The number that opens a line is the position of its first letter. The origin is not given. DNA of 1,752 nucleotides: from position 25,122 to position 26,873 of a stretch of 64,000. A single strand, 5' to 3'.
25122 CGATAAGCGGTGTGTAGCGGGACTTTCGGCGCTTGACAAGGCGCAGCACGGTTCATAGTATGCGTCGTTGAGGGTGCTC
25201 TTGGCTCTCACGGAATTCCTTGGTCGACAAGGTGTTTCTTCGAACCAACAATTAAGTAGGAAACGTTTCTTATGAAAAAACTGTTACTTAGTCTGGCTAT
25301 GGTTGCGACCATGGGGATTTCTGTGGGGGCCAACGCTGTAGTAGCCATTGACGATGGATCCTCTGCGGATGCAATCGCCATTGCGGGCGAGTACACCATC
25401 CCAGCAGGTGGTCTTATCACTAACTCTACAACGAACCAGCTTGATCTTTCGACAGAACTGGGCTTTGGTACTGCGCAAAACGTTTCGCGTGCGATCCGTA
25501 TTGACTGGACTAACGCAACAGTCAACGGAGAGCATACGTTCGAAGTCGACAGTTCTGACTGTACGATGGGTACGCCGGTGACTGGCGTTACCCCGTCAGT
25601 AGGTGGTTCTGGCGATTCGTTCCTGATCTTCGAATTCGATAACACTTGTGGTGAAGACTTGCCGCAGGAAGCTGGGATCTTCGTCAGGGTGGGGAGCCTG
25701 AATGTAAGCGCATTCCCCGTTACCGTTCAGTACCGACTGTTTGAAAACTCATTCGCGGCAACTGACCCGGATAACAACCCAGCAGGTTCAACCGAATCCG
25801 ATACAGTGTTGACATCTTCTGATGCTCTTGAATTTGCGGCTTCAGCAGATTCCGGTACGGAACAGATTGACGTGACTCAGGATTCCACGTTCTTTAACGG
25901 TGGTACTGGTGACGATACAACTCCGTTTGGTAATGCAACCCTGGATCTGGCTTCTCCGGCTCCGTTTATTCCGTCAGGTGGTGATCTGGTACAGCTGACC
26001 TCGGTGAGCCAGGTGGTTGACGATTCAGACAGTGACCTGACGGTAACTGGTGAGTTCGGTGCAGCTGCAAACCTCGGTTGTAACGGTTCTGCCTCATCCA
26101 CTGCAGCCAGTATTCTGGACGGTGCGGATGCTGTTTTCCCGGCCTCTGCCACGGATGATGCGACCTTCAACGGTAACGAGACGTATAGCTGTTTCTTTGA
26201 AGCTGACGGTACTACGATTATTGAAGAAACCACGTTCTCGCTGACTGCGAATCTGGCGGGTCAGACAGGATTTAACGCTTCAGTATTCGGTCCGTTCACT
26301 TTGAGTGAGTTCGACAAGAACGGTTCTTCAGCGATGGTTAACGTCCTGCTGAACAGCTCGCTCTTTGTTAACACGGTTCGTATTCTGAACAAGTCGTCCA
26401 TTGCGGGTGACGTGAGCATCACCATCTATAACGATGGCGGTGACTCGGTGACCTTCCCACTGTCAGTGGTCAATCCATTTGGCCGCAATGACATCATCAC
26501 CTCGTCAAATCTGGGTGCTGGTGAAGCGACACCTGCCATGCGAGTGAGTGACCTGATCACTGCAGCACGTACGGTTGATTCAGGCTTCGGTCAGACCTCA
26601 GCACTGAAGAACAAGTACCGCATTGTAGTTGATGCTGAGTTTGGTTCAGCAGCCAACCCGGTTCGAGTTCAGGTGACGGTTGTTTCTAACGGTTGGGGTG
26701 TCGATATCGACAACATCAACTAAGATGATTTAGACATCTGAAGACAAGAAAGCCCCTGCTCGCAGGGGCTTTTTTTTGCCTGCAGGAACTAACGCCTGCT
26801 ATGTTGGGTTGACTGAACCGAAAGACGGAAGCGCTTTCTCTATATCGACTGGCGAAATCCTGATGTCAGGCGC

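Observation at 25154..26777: Strongly signalled secreted sequon-rich protein beside the OST: candidate N-glycoprotein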

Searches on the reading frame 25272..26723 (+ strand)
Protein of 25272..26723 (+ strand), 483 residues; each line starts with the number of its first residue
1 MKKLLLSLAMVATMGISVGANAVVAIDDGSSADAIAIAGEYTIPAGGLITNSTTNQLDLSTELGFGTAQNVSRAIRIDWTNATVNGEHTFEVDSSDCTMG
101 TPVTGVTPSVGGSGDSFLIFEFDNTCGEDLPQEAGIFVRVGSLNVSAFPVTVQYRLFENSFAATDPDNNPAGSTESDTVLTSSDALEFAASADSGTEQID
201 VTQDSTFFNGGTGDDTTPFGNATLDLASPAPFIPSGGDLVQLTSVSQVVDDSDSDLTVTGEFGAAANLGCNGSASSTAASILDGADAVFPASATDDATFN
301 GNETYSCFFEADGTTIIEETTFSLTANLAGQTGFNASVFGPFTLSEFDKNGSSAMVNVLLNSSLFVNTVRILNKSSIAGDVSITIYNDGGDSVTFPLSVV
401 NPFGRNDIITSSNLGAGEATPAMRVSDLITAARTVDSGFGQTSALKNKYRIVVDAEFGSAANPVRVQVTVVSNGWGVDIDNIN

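Call 5: search_protein_families(library=pfam, proteins=[window:25272-26723:+], max_evalue=0.01)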
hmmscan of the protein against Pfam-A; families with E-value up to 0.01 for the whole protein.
window:25272-26723:+ (483 aa): 0 families

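Call 7: find_homologous_proteins(query=window:25272-26720:+)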
Query window:25272-26720:+ (483 aa): 3 proteins with E <= 0.001 among 8000 candidates.
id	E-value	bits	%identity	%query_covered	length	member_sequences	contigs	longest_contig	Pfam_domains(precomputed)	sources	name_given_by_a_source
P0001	0.0e+0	1024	100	100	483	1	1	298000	-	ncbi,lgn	-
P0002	3.4e-165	568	62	97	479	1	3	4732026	-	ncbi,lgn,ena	-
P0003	1.9e-6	45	25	70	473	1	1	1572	PF19526.6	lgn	-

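Call 8: search_solved_structures(query=window:25272-26720:+, max_evalue=10)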
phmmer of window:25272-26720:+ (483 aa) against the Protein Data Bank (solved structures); distinct sequences matched with E-value up to 10: 1.
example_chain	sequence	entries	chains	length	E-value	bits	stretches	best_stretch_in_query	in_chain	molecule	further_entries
4ex5_A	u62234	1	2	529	1.3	11.1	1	113-188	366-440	Lysine--tRNA ligase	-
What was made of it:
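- Tried and rejected: PDB sequence search gave nothing meaningful (call 8).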

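Call 9: search_protein_families(library=pfam, proteins=[P0003, P0002, P0001], max_evalue=10)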
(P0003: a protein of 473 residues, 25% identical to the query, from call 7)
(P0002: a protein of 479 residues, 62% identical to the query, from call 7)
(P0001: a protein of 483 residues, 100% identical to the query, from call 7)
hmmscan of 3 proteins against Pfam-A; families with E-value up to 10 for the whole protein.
P0003 (473 aa): 0 families

P0002 (479 aa): 0 families

P0001 (483 aa): 0 families
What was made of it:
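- Closest known: Slr4 S-layer protein of Pseudoalteromonas tunicata D2. Different: Not detected by the Pfam model (calls 5, 9).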

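Call 12: find_encoding_contigs(protein=P0002, flank=10000, max_places=3)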
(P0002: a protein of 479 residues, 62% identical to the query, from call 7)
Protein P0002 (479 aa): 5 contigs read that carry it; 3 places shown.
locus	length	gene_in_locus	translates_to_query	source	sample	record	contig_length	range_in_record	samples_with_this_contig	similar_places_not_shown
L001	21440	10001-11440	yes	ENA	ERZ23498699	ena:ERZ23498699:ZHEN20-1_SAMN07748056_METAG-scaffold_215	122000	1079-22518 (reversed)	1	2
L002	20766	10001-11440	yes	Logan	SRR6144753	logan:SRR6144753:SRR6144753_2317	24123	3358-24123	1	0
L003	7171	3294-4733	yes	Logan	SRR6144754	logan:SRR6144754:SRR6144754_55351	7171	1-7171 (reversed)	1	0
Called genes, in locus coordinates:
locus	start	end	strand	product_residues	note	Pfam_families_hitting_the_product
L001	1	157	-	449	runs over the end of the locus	PF01875:Memo, PF01871:AMMECR1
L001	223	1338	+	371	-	PF04055:Radical_SAM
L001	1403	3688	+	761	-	-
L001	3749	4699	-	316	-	PF00535:Glycos_transf_2, PF10111:Glyco_tranf_2_2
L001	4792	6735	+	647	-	PF13469:Sulfotransfer_3, PF00534:Glycos_transf_1 (weak), PF13692:Glyco_trans_1_4, PF13524:Glyco_trans_1_2 (weak)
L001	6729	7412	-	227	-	PF13489:Methyltransf_23 (weak), PF13847:Methyltransf_31 (weak), PF08241:Methyltransf_11, PF08242:Methyltransf_12, PF13649:Methyltransf_25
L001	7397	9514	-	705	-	PF02516:STT3, PF21436:STT3-PglB_core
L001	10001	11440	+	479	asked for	-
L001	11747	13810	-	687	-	PF03958:Secretin_N (weak), PF00263:Secretin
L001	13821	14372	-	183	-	-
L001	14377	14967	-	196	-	-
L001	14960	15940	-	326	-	-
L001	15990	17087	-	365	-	PF21687:T2SSK_1st (faint)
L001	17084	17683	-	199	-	-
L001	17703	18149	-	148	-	-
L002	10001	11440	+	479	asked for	-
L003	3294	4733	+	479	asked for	-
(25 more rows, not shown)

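Call 22: find_encoding_contigs(protein=P0001, flank=2000, max_places=3)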
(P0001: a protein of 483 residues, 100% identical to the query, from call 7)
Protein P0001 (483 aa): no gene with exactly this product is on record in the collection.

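Call 23: find_encoding_contigs(protein=P0003, flank=10000, max_places=3)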
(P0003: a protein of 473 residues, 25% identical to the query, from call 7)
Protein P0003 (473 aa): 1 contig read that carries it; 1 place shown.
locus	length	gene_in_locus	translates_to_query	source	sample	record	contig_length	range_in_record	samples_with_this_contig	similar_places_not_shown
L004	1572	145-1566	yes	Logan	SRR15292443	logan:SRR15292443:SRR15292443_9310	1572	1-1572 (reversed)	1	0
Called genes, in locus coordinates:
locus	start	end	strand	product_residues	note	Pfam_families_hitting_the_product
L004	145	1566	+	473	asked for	PF19526:Slr4 (weak)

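Call 25: predict_structure(alignment_id=A1)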
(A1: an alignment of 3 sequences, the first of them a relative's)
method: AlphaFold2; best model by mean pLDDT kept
length: 483 residues; sequences in the alignment: 3
mean_pLDDT: 40.9   pTM: 0.31
mean pLDDT of the five models: 40.9, 39.6, 39.5, 39.4, 37.4
residues with pLDDT >= 90: 0; 70-90: 2; 50-70: 146; < 50: 335
segments of 3 or more residues with pLDDT < 50: 1-47, 50-56, 96-113, 146-151, 160-355, 357-365, 374-376, 402-413, 456-464, 468-483
pLDDT, mean of each block of 10 residues (from residue 1): 28 26 24 25 41 46 55 60 59 49 37 54 62 56 51 53 39 30 22 24 26 29 25 25 26 26 32 34 35 36 38 34 28 29 31 46 48 51 61 66 45 51 63 64 52 48 47 34 22
secondary structure, 60 per line:
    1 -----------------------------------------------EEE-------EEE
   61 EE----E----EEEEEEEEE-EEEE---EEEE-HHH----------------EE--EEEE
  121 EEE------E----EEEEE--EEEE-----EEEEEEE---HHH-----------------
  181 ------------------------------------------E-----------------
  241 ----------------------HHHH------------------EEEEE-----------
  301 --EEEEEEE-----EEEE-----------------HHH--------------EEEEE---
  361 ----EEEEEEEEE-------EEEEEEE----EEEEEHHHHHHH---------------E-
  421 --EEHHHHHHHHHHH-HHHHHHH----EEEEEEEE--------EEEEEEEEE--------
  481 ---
elements in order: E48-50 E58-62 E72-80 E82-85 E89-92 E117-123 E135-139 E142-145 E151-157 H263-266 E285-289 E303-309 E315-318 E353-357 E365-373 E381-387 E392-396 H397-403 H425-435 H437-443 E448-455 E464-472
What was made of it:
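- Tried and rejected: AlphaFold2 with a 3-sequence alignment was useless (pLDDT 41; call 25).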

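Call 32: search_protein_representatives(alignment_id=A1)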
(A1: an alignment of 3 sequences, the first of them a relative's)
Query: 3 sequences, 479 profile positions. Proteins with E-value up to 0.001 (for the whole library): 389; up to 1e-10: 238; up to 1e-30: 34. The best 150 are listed.
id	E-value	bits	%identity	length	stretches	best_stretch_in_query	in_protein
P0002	3.3e-249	843.9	-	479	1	1-479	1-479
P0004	8.3e-190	648.0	-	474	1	1-460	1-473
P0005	6.6e-68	246.0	-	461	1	1-449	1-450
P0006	9.5e-60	219.1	-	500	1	1-456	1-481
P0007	8.3e-57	209.4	-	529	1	1-469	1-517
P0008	8.4e-52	192.9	-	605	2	3-462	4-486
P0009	1.8e-50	188.5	-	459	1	1-460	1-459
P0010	3.1e-50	187.8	-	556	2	127-459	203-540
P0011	6.9e-49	183.3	-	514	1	8-474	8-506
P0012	2.7e-48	181.3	-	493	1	3-456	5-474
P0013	2.0e-45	171.9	-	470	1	1-460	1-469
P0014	3.5e-41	157.9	-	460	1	1-448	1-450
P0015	4.6e-40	154.2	-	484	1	1-458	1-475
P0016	1.5e-39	152.5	-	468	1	1-449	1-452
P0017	2.7e-39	151.7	-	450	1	1-460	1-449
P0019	1.2e-38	149.5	-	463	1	12-438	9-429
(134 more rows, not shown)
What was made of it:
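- An exhaustive HMMER search seeded with the protein finds 389 cluster representatives (E <= 1e-3), nearly all 450-500 aa and matched end to end (call 32).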

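Call 34: search_protein_families(library=pfam, alignment_id=A2, max_evalue=0.01)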
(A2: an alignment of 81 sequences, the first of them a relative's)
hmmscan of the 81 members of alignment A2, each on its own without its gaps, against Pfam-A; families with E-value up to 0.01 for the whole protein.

A. member 1, P0001 (483 aa): 0 families

B. families by the number of members that match (of 81 scanned): 5 families
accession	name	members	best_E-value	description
PF19526.4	Slr4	11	9.6e-11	S-layer protein Slr4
PF23140.1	Gp80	1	0.00025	Podophage GP4 fiber I protein gp80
PF10029.15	DUF2271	1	0.0054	Predicted periplasmic protein (DUF2271)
PF20495.3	DUF6727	1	0.0063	Family of unknown function (DUF6727)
PF07880.17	T4_gp9_10_N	1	0.007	Bacteriophage T4 gp9/10-like protein, N-terminal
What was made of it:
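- On Slr4 S-layer protein family (Pfam PF19526): 11 of 81 family members hit Slr4 (call 34).
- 11 of 81 aligned members hit Pfam Slr4, PF19526 (call 34).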

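Call 35: find_homologous_proteins(query=A2, max_evalue=0.00001)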
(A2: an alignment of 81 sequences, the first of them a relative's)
Query A2 (81 sequences) (483 aa, profile of the alignment): 3 proteins with E <= 0.00001 among 8000 candidates.
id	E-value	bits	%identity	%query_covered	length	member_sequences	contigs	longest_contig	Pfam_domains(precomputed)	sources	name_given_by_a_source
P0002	4.4e-103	364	62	97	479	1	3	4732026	-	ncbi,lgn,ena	-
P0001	1.6e-99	352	100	100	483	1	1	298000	-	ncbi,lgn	-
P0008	4.5e-85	305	29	18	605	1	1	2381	-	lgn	-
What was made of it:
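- Tried and rejected: Searching with the family alignment returned only 3 proteins because of the candidate cap, so that search was largely wasted (call 35).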

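Call 43: find_related_loci(query=A4, collection=genome_contigs, flank=10000)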
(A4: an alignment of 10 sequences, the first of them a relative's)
Query A4 (483 aa) in genome_contigs; peptide patterns used: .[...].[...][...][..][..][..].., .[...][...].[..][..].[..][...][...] (x = any residue, [..] = any of these).
130 stretches matched a pattern; 4 encode a relative of the query (tblastn E <= 1e-3); 4 distinct loci.
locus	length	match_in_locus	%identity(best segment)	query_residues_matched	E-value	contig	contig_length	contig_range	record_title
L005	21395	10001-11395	62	1-467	7e-178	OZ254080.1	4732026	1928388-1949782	MAG: Pseudomonadales bacterium isolate 7f94601b-d47d-4f97-bff7-5e062582eddd genome assembly, chromosome: 1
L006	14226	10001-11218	27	43-457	3e-18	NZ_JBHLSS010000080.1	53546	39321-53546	Azorhizophilus paspali strain NCAIM B.01794 GCM70007033_4, whole genome shotgun sequence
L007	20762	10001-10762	27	2-262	5e-7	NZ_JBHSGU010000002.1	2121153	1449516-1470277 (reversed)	Glaciecola siphonariae strain CCUG 60763 velvet_auto_105_2, whole genome shotgun sequence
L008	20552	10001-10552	31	1-196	2e-6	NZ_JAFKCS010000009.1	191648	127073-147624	Bowmanella yangjiangensis strain Y57 9, whole genome shotgun sequence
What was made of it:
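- Tried and rejected: The source organism is known only by analogy to a Pseudomonadales MAG (call 43).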

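Call 46: predict_structure(alignment_id=A2)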
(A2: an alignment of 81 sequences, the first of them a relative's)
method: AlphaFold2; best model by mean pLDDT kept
length: 483 residues; sequences in the alignment: 81
mean_pLDDT: 88.5   pTM: 0.80
mean pLDDT of the five models: 88.5, 87.3, 86.5, 86.2, 85.8
residues with pLDDT >= 90: 331; 70-90: 105; 50-70: 28; < 50: 19
segments of 3 or more residues with pLDDT < 50: 1-3, 5-20
pLDDT, mean of each block of 10 residues (from residue 1): 48 44 77 93 92 87 95 97 94 84 74 94 92 94 96 97 97 96 97 88 87 82 95 92 96 96 92 60 85 84 91 93 97 97 94 87 89 93 95 95 87 94 95 96 91 91 91 70 76
secondary structure, 60 per line:
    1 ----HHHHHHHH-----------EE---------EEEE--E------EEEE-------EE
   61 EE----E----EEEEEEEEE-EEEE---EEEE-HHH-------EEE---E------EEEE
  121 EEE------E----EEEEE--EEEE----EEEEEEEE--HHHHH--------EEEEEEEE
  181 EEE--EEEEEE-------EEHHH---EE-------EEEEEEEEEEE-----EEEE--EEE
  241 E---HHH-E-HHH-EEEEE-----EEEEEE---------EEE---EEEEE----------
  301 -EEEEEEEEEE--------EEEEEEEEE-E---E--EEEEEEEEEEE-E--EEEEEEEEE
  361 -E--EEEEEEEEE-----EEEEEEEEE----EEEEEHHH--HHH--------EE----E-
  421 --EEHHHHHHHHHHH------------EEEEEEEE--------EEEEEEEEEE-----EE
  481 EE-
elements in order: H5-12 E35-38 E48-51 E59-62 E72-80 E82-85 E89-92 E104-106 E117-123 E135-139 E142-145 E150-157 H160-164 E173-183 E186-191 E216-226 E232-235 E238-241 E255-259 E265-270 E280-282 E286-290 E302-311 E320-328 E337-347 E352-360 E365-373 E379-387 E392-396 H425-435 E448-455 E464-473 E479-482
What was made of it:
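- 25272..26723 (+): CDS of the Slr4-like S-layer protein precursor (483 aa; mature 461 aa, 47.4 kDa, pI 4.05). The predicted fold is almost entirely beta-strand. AlphaFold2 model pLDDT 88.5, pTM 0.80 (call 46).
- Tried and rejected: It succeeded only with the 81-sequence family alignment (call 46).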

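Call 49: fold_search(model_id=the predicted structure, library=pdb)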
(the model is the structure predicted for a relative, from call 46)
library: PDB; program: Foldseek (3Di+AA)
matches with E <= 10: 1286; with E <= 0.001: 30
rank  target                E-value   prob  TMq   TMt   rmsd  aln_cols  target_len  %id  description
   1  9e8a_A                4.0e-06  0.99  0.20  0.12  18.9       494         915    8  Integrin aIIbb3 bent conformation from human platelet membrane crude preparation (released 2025-10-15)
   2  8xf6_A                1.9e-05  0.94  0.19  0.11  21.3       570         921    8  Cryo-EM structure of integrin ITGAV, ITGB3 and Cilengitide TFA complex, conformation 2 (released 2024-12-18)
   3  4kh9_B                2.9e-05  0.85  0.15  0.19  23.7       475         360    9  Crystal structure of a DUF4785 family protein (lpg0956) from Legionella pneumophila subsp. pneumophila str. Philadelph (released 2013-07-03)
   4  4b60_A                3.3e-05  0.97  0.15  0.22  20.8       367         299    9  Structure of rFnBPA(189-505) in complex with fibrinogen gamma chain C- terminal peptide (released 2013-10-09)
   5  5y9h_A                3.9e-05  0.92  0.19  0.20  18.9       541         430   10  Crystal structure of SafDAA-dsc complex (released 2017-11-15)
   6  1jv2_A                3.9e-05  0.89  0.18  0.11  21.5       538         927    8  CRYSTAL STRUCTURE OF THE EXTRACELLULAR SEGMENT OF INTEGRIN ALPHAVBETA3 (released 2001-10-17)
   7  6ce1                  8.4e-05  0.96  0.16  0.14  17.2       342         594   10  Crystal structure of Peptidyl Arginine Deiminase Type III (PADI3) (released 2019-02-13)
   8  7d4y_A                1.1e-04  0.97  0.17  0.14  16.5       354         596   10  Structure of human wild-type peptidylarginine deiminase type III (PAD3) (released 2021-06-02)
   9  4kh9_A                1.2e-04  0.66  0.14  0.18  23.5       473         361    9  Crystal structure of a DUF4785 family protein (lpg0956) from Legionella pneumophila subsp. pneumophila str. Philadelph (released 2013-07-03)
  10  3fcs_A                1.3e-04  0.84  0.18  0.11  20.7       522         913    8  Structure of complete ectodomain of integrin aIIBb3 (released 2009-01-20)
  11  7d5v_A                1.5e-04  0.89  0.15  0.13  17.0       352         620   11  Structure of the C646A mutant of peptidylarginine deiminase type III (PAD3) (released 2021-06-02)
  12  4mmx_A                1.9e-04  0.75  0.18  0.11  20.6       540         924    8  Integrin AlphaVBeta3 ectodomain bound to the tenth domain of Fibronectin (released 2014-03-26)
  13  3opu_A                2.0e-04  0.84  0.17  0.22  15.1       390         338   11  Crystal structure of the C-terminal domain of Streptococcus mutans surface protein SpaP (released 2011-01-19)
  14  6o89_L                2.1e-04  0.69  0.16  0.20  22.8       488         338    7  Anti-CD28xCD3 CODV Fab (released 2019-11-20)
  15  5y9h_B                2.5e-04  0.57  0.17  0.19  18.1       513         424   12  Crystal structure of SafDAA-dsc complex (released 2017-11-15)
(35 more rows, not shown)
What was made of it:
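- The confident model is almost entirely beta-strand (calls 46, 49).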

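Call 70: find_related_loci(query=A4, collection=metagenome_contigs, flank=10000)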
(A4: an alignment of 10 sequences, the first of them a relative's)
Query A4 (483 aa) in metagenome_contigs; peptide patterns used: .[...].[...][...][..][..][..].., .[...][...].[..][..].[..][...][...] (x = any residue, [..] = any of these).
165 stretches matched a pattern; 15 encode a relative of the query (tblastn E <= 1e-3); 15 distinct loci.
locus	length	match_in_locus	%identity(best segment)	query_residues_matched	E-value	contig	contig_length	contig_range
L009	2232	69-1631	34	1-468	2e-59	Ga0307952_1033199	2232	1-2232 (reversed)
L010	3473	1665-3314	33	1-457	1e-32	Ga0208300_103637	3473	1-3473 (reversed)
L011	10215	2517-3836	31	2-457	6e-30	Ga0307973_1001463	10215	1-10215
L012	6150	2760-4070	32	2-457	4e-29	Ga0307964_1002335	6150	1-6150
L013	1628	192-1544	31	1-459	2e-28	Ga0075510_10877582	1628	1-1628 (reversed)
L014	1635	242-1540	30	1-457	5e-24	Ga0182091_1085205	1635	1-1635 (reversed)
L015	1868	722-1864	31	2-388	2e-22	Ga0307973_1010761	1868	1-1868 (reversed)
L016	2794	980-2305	27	47-468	6e-22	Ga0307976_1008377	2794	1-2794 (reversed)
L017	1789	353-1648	27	35-457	2e-21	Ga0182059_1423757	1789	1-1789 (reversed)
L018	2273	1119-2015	32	179-459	1e-20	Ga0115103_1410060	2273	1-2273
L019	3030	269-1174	27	57-351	3e-9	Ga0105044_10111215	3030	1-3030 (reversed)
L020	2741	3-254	37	365-457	2e-8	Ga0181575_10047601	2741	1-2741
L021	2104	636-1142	29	47-212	4e-7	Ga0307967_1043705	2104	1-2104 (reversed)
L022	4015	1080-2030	26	29-351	6e-6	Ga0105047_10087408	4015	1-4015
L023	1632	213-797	23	1-186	5e-6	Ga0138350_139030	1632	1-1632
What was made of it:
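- Tried and rejected: The frequency of PglB linkage across the family is therefore poorly sampled (calls 43, 70).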

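Call 76: list_cluster_members(proteins=[P0001, P0002, P0004, P0006, P0007])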
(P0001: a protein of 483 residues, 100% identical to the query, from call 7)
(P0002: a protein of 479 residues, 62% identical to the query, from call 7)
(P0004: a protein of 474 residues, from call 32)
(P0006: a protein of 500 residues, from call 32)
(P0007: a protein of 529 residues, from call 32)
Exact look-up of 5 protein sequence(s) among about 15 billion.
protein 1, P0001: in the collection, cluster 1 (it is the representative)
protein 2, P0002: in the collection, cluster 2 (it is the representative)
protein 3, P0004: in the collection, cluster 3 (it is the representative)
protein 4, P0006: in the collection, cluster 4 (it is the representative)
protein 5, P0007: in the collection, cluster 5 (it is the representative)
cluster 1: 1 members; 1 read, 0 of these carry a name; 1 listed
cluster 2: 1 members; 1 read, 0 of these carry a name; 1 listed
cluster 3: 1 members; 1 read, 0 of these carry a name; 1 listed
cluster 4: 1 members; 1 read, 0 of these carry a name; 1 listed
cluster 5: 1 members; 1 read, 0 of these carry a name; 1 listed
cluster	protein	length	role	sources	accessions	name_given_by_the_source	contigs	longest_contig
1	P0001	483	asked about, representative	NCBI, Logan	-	-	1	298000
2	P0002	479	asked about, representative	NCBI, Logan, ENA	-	-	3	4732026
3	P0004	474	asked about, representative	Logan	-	-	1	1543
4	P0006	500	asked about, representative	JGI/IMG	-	-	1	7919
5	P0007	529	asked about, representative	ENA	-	-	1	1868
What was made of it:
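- Tried and rejected: An exact look-up of the window protein's contig failed (call 22), and the cluster look-up gave no names or accessions (call 76).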
